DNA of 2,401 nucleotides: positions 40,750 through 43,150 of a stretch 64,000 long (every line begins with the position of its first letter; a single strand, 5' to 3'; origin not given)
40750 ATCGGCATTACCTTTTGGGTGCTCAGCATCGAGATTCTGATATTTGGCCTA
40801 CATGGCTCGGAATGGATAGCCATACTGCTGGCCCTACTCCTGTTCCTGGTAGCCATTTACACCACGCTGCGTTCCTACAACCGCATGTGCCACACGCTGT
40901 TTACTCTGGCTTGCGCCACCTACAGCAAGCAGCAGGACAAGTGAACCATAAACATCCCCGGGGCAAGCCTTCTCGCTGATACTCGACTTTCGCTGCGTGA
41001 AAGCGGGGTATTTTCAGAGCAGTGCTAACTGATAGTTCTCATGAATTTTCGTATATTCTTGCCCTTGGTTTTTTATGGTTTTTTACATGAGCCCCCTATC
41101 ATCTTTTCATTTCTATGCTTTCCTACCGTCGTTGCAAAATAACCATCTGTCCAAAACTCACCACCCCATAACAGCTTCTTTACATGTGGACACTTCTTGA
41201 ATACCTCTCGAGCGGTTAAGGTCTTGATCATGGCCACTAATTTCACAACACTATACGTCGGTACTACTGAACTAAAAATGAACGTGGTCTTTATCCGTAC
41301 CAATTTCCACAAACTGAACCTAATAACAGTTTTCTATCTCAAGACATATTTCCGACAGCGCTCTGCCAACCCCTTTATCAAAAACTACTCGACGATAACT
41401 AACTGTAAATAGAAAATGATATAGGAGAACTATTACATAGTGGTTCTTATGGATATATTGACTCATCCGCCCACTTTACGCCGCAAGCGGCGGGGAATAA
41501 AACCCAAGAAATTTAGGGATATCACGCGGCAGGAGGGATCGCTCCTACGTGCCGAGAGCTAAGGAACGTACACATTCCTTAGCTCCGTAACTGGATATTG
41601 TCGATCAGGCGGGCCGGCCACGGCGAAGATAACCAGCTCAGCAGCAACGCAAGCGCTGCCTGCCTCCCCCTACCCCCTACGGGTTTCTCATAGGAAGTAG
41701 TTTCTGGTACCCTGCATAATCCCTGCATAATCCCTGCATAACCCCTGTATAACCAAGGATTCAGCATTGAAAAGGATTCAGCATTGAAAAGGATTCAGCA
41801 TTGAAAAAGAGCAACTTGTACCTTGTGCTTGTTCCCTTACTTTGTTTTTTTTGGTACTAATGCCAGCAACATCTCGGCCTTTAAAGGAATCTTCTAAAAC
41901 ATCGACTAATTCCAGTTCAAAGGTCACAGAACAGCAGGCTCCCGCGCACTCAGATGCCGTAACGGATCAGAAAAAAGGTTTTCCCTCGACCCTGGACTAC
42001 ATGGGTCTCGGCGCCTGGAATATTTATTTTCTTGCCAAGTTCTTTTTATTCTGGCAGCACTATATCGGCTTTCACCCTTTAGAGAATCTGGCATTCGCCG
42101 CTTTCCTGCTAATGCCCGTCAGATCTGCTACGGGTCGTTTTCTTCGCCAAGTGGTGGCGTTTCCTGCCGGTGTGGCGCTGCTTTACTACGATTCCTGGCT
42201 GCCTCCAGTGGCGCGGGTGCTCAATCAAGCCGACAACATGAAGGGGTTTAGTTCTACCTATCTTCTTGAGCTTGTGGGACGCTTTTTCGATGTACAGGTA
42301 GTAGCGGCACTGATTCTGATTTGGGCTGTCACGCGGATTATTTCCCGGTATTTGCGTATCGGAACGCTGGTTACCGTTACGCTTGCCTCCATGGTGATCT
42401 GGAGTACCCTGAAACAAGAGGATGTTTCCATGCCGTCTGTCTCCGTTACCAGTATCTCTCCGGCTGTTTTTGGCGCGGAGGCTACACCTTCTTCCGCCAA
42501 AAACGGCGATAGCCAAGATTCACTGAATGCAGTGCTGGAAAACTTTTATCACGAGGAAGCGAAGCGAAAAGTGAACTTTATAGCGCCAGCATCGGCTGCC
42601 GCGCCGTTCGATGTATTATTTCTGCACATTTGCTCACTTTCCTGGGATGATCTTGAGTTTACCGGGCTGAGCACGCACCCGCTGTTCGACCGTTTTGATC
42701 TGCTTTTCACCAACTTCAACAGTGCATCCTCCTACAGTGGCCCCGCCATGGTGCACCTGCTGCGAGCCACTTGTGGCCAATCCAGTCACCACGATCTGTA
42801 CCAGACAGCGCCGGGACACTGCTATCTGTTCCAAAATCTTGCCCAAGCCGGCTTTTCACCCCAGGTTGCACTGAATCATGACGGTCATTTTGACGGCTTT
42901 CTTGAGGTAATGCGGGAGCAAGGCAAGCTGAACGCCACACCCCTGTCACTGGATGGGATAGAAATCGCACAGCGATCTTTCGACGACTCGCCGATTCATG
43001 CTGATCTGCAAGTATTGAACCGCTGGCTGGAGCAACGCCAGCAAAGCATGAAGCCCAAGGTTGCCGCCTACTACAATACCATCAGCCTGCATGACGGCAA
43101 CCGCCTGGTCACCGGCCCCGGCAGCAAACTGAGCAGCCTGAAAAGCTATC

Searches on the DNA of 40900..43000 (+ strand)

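Call 5: search_dna_similar(query=window:41000-43000:+, collection=ecoli_genomes, mode=distant, max_rows=10)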
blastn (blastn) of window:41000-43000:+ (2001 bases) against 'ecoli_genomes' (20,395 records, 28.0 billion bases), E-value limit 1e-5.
No match.

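Call 43: search_rna_families(source=window, start=40900, end=42050, threshold=evalue, max_evalue=5)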
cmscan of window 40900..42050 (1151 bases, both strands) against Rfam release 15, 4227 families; matches with E-value up to 5: 2.
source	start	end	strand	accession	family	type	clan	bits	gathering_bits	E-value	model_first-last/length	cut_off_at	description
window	41751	41856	-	RF00336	snoJ26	Gene; snRNA; snoRNA; CD-box;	-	21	50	1.2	1-147/147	no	Small nucleolar RNA J26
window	41059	41092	-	RF00522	PreQ1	Cis-reg; riboswitch;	-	15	39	5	1-45/45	no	PreQ1 (pre queuosine) riboswitch aptamer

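Call 74: search_dna_similar(query=window:41517-41900:+, collection=plasmids, mode=distant, max_rows=5)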
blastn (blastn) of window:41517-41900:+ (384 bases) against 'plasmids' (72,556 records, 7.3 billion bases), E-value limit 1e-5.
No match.
